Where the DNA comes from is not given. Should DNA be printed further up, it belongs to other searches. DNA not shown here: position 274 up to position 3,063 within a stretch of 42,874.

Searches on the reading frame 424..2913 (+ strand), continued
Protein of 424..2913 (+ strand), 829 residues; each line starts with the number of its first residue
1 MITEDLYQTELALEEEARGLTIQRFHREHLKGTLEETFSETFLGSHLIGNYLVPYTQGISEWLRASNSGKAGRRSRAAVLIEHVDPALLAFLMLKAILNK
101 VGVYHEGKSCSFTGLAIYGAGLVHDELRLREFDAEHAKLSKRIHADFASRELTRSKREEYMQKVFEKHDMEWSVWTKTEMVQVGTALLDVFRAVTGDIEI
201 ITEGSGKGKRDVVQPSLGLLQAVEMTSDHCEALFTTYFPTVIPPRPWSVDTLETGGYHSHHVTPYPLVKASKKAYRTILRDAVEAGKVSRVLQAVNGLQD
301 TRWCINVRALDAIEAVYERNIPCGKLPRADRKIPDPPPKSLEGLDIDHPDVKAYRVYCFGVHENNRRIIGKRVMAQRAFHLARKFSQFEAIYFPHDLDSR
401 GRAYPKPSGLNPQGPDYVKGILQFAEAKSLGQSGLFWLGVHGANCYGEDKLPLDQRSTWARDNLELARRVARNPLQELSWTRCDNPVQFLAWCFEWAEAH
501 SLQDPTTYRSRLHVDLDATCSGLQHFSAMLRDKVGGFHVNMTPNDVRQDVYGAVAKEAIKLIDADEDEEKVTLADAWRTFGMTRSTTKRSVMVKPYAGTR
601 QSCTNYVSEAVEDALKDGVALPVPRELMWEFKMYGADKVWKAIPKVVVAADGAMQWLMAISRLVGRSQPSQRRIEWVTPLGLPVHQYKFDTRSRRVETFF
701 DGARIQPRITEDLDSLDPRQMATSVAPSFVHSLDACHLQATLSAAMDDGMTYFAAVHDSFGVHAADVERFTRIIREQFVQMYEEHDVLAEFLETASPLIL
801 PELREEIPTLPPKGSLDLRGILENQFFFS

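Call 49: find_encoding_contigs(protein=P0015, flank=10000, max_places=1)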
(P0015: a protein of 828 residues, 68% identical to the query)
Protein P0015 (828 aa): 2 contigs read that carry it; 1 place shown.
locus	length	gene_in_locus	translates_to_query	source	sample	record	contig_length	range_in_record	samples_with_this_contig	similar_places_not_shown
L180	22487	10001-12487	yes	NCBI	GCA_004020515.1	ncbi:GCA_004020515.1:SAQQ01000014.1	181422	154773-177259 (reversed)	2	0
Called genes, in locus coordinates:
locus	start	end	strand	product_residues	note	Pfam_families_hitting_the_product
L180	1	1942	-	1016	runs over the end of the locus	PF00873:ACR_tran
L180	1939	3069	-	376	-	PF25919:BSH_CusB (faint), PF25917:BSH_RND, PF25973:BSH_CzcB (faint), PF25876:HH_MFP_RND, PF25954:Beta-barrel_RND_2, PF25989:YknX_C (weak)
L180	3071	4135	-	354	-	PF25917:BSH_RND (weak), PF25876:HH_MFP_RND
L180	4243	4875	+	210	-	PF00440:TetR_N, PF16859:TetR_C_11 (weak)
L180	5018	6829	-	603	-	PF07969:Amidohydro_3 (weak), PF01979:Amidohydro_1, PF07969:Amidohydro_3 (weak), PF13382:Adenine_deam_C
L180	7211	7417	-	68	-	-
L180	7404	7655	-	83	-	-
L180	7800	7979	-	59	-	-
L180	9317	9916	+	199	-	-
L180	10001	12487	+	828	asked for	PF14700:RPOL_N (faint), PF00940:RNA_pol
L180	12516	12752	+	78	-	-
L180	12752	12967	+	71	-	-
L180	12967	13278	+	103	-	-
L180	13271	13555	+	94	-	-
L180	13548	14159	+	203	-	-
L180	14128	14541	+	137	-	PF05367:Phage_endo_I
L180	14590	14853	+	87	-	-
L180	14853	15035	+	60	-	-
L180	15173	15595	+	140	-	-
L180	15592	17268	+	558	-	PF21268:Helic-prim_T7_N, PF13155:Toprim_2, PF13662:Toprim_4 (weak), PF03796:DnaB_C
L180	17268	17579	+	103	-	-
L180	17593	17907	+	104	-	PF14090:HTH_39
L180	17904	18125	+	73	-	-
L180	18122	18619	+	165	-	-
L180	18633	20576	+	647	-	PF00476:DNA_pol_A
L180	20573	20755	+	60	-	-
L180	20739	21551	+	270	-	PF02739:5_3_exonuc_N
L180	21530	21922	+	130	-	PF11753:DUF3310 (weak)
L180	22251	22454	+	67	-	-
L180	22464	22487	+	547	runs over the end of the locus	PF12236:Head-tail_con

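Call 50: find_encoding_contigs(protein=P0014, flank=10000, max_places=1)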
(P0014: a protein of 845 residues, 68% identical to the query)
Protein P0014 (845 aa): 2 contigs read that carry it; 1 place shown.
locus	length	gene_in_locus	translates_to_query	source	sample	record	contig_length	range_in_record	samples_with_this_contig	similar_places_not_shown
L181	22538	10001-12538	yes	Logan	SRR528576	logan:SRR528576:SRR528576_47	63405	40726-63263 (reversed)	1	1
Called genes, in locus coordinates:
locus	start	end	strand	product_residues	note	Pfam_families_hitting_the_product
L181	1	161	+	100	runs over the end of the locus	?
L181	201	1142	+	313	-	PF00532:Peripla_BP_1, PF13407:Peripla_BP_4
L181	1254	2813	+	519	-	PF00370:FGGY_N, PF02782:FGGY_C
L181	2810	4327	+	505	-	PF01266:DAO, PF16901:DAO_C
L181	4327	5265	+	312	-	PF01261:AP_endonuc_2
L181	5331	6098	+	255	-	PF00121:TIM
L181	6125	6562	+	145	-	PF02502:LacAB_rpiB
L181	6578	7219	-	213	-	PF02734:Dak2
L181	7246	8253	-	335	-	PF02733:Dak1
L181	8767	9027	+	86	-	PF09656:PGPGW (faint)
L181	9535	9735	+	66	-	-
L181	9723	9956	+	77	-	-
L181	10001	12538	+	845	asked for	PF00940:RNA_pol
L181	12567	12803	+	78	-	-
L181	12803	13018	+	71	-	-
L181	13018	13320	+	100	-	-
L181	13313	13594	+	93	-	-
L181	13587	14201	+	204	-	-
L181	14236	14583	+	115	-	PF05367:Phage_endo_I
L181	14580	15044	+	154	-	-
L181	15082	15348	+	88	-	-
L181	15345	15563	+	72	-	-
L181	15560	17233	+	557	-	PF21268:Helic-prim_T7_N, PF13155:Toprim_2, PF13662:Toprim_4 (faint), PF03796:DnaB_C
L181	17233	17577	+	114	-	PF14090:HTH_39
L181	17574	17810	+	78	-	-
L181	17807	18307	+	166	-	-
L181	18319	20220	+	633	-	PF00476:DNA_pol_A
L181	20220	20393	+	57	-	-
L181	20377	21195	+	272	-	PF02739:5_3_exonuc_N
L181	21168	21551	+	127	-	PF11753:DUF3310 (weak)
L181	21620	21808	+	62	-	-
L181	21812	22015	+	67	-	-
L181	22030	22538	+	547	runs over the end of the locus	PF12236:Head-tail_con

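Call 51: find_encoding_contigs(protein=P0024, flank=10000, max_places=1)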
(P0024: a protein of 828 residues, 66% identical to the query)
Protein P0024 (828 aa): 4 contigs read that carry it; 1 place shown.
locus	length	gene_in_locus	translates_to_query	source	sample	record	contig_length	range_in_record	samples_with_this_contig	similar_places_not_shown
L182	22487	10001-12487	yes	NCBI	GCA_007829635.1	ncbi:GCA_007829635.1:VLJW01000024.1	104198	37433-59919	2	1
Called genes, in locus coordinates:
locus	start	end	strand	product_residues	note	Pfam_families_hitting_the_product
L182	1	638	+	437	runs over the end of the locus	PF00464:SHMT, PF00155:Aminotran_1_2, PF01041:DegT_DnrJ_EryC1 (weak)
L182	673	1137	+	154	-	PF22811:Zn_ribbon_NrdR, PF03477:ATP-cone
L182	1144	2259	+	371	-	PF00383:dCMP_cyt_deam_1, PF14437:MafB19-deam (weak), PF01872:RibD_C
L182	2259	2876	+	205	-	PF00677:Lum_binding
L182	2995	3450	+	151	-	PF00885:DMRL_synthase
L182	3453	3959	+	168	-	PF01029:NusB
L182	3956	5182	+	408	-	PF07690:MFS_1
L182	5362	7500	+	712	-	PF03030:H_PPase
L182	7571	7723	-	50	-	-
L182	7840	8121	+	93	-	PF03413:PepSY (weak)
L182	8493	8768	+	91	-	-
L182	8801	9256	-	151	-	PF00115:COX1 (weak)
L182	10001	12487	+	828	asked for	PF14700:RPOL_N (weak), PF00940:RNA_pol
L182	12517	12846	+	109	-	-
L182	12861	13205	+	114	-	-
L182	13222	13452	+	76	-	-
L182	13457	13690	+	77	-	-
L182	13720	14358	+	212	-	-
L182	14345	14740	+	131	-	PF05367:Phage_endo_I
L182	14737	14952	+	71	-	-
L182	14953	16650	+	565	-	PF21268:Helic-prim_T7_N, PF01751:Toprim, PF13155:Toprim_2, PF13662:Toprim_4, PF03796:DnaB_C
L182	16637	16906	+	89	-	-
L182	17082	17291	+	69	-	PF14090:HTH_39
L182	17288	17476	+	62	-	-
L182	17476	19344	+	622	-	-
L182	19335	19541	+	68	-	-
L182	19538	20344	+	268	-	PF02739:5_3_exonuc_N, PF01367:5_3_exonuc (faint)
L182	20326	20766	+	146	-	-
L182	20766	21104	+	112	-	PF11753:DUF3310 (weak)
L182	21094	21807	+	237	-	PF02511:Thy1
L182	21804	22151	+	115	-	-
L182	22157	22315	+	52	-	-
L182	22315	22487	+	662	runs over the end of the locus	PF17975:RNR_Alpha, PF02867:Ribonuc_red_lgC (faint)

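Call 52: find_encoding_contigs(protein=P0041, flank=10000, max_places=1)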
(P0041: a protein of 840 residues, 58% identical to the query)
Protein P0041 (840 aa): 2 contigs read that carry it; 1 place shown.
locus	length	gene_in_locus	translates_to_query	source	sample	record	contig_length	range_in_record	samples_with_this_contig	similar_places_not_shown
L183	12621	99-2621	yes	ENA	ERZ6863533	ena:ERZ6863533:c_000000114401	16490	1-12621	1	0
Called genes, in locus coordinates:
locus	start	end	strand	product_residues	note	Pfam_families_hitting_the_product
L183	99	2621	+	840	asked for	PF14700:RPOL_N (weak), PF00940:RNA_pol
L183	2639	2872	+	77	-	-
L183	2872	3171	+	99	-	-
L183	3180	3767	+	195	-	-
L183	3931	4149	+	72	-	PF05367:Phage_endo_I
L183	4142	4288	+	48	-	-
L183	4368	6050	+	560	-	PF21268:Helic-prim_T7_N, PF13155:Toprim_2, PF03796:DnaB_C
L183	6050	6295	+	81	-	-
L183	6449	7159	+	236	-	PF14090:HTH_39 (weak)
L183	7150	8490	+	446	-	PF00476:DNA_pol_A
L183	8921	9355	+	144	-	PF00476:DNA_pol_A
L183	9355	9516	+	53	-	-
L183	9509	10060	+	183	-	PF12917:YfbR-like (weak)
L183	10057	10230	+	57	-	-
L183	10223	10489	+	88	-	-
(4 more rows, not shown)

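Call 65: search_solved_structures(query=A3, max_evalue=1e-20, show_alignments=1)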
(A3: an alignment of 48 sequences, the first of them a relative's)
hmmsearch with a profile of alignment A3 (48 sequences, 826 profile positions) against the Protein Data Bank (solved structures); distinct sequences matched with E-value up to 1e-20: 16.
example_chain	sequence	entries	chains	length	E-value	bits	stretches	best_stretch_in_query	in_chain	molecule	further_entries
1aro_P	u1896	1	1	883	7.4e-192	642.7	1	3-825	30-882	T7 RNA POLYMERASE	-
2pi4_A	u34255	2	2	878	2e-191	641.2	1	3-825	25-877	DNA-directed RNA polymerase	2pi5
1cez_A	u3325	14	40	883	2.1e-191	641.2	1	3-825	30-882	PROTEIN (BACTERIOPHAGE T7 RNA POLYMERASE) | DNA-DIRECTED RNA POLYMERASE | BACTERIOPHAGE T7 RNA POLYMERASE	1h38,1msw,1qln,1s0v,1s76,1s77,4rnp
9yxm_A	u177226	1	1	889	2.1e-191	641.2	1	3-825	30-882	RNA polymerase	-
3e2e_A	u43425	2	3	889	4.9e-191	639.9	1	3-825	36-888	DNA-directed RNA polymerase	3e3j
6ymv_A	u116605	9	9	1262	6.5e-116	391.4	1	7-788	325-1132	DNA-directed RNA polymerase, mitochondrial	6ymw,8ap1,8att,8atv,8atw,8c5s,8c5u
4boc_A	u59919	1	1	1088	6.5e-102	345.1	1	207-826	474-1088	DNA-DIRECTED RNA POLYMERASE, MITOCHONDRIAL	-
5ola_E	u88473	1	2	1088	6.5e-102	345.1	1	207-826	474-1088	DNA-directed RNA polymerase, mitochondrial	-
8u8u_E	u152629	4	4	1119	6.9e-102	345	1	207-826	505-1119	DNA-directed RNA polymerase, mitochondrial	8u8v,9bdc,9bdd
6erp_A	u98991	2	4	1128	7.1e-102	345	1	207-826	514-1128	DNA-directed RNA polymerase, mitochondrial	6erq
3spa_A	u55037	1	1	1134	7.2e-102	345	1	207-826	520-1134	DNA-directed RNA polymerase, mitochondrial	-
7a8p_A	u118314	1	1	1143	7.4e-102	345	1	207-826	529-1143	DNA-directed RNA polymerase, mitochondrial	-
9gzm_A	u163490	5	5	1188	8e-102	344.8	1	207-826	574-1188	DNA-directed RNA polymerase, mitochondrial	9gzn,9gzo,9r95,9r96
7pzp_A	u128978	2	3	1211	8.4e-102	344.8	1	207-826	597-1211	DNA-directed RNA polymerase, mitochondrial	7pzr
9mn4_E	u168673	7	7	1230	8.8e-102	344.7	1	207-826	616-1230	DNA-directed RNA polymerase, mitochondrial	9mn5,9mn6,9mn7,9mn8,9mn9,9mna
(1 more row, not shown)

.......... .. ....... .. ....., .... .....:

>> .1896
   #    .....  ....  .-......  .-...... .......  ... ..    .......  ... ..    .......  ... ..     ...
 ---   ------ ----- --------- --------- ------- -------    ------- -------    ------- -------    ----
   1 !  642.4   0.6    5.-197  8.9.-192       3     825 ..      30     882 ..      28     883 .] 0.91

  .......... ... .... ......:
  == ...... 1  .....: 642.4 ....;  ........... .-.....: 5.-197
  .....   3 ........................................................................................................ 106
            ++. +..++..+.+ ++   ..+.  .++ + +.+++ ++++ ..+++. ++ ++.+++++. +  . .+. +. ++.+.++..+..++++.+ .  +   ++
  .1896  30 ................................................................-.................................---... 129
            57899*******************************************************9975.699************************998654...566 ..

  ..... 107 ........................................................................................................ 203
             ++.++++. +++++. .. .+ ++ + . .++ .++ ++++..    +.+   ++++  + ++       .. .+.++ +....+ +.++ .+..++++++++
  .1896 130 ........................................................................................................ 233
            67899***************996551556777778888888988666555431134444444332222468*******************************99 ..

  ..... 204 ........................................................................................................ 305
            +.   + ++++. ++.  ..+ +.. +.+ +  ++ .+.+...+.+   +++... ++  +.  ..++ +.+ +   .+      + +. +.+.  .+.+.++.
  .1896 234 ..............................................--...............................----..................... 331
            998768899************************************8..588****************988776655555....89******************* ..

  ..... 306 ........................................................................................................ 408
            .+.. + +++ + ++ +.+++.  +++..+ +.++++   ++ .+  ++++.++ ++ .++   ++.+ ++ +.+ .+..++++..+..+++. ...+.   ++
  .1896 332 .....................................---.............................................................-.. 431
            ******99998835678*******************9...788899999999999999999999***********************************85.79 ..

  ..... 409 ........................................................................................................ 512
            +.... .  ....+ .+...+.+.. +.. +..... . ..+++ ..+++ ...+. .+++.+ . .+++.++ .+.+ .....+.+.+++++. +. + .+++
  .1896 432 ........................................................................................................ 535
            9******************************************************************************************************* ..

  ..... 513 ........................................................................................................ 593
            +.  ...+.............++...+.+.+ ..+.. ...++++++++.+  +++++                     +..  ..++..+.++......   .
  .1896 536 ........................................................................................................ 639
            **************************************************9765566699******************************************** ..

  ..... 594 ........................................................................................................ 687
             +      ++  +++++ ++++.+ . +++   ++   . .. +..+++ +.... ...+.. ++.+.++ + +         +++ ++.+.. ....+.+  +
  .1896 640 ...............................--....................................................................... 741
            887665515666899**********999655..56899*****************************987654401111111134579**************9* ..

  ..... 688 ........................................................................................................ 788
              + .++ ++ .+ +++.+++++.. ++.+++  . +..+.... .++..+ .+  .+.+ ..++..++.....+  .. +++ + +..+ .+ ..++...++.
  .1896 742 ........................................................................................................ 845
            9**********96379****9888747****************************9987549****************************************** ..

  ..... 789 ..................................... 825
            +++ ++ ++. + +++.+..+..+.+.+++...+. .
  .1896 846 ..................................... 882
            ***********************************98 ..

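Call 73: find_encoding_contigs(protein=P0001, flank=3000, max_places=4)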
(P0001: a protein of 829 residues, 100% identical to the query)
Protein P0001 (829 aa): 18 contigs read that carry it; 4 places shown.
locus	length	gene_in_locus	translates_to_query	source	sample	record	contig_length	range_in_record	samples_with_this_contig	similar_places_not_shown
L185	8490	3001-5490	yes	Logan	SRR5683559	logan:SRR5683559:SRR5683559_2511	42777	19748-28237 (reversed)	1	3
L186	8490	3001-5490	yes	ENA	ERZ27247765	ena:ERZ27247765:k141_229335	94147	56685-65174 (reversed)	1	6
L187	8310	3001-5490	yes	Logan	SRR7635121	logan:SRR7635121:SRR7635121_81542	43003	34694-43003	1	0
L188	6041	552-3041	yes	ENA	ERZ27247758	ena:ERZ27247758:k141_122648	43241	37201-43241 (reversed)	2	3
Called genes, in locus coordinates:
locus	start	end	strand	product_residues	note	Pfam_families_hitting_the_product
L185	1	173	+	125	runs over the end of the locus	-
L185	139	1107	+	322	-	PF00589:Phage_integrase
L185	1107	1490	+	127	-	-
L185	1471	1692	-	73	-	-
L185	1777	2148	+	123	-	-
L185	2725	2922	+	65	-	-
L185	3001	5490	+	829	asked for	PF14700:RPOL_N (faint), PF00940:RNA_pol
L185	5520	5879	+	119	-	-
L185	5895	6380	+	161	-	-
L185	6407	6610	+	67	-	-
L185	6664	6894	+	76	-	-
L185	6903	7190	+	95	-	-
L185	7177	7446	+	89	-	-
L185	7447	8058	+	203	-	-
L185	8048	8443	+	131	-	PF05367:Phage_endo_I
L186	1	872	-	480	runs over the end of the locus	PF01134:GIDA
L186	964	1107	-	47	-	PF06568:YjiS-like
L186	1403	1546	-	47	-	PF06568:YjiS-like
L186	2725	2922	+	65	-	-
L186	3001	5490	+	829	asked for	PF14700:RPOL_N (faint), PF00940:RNA_pol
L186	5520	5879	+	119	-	-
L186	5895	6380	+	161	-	-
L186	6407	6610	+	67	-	-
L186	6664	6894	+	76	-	-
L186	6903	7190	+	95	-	-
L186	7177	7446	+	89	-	-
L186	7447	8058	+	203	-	-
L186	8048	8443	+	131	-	PF05367:Phage_endo_I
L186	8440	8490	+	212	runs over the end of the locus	-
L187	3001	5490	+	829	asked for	PF14700:RPOL_N (faint), PF00940:RNA_pol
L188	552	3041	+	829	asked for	PF14700:RPOL_N (faint), PF00940:RNA_pol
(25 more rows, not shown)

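Call 83: find_encoding_contigs(protein=P0058, flank=10000, max_places=1)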
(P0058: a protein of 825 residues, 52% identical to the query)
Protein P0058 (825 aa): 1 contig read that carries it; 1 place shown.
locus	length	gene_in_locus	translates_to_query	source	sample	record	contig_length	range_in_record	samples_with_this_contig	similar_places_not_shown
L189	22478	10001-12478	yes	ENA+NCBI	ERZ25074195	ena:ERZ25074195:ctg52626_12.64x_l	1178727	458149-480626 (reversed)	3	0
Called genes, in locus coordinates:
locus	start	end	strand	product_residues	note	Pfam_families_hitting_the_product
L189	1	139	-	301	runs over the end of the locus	PF04542:Sigma70_r2, PF08281:Sigma70_r4_2, PF22233:PhyR_sigma-like (weak)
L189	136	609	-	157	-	PF02627:CMD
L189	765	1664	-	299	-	PF00126:HTH_1, PF03466:LysR_substrate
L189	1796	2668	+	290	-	PF00106:adh_short, PF01370:Epimerase, PF05368:NmrA, PF08659:KR, PF13460:NAD_binding_10 (weak), PF13561:adh_short_C2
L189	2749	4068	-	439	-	PF16822:ALGX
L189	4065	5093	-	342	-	PF16822:ALGX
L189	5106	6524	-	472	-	PF03062:MBOAT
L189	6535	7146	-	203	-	PF11182:AlgF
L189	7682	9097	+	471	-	PF05199:GMC_oxred_C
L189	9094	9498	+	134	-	-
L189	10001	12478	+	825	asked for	PF14700:RPOL_N, PF00940:RNA_pol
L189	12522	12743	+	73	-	-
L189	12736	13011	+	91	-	-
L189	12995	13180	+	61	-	-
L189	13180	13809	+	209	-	PF21265:SBB_T7 (faint)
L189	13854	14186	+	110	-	PF05367:Phage_endo_I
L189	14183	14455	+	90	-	-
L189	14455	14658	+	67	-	-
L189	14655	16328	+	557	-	PF21268:Helic-prim_T7_N, PF13662:Toprim_4 (weak), PF13155:Toprim_2, PF03796:DnaB_C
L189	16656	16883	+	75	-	-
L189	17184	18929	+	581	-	PF00476:DNA_pol_A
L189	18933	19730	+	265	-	PF02739:5_3_exonuc_N, PF01367:5_3_exonuc (weak)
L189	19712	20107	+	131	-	-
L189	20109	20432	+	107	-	PF03819:MazG (weak)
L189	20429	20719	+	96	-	PF25708:Phage_T7_Gp5_9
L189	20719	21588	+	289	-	PF02511:Thy1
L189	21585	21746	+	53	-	-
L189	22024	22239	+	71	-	PF23835:DUF7205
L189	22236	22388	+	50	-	-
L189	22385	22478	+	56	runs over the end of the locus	-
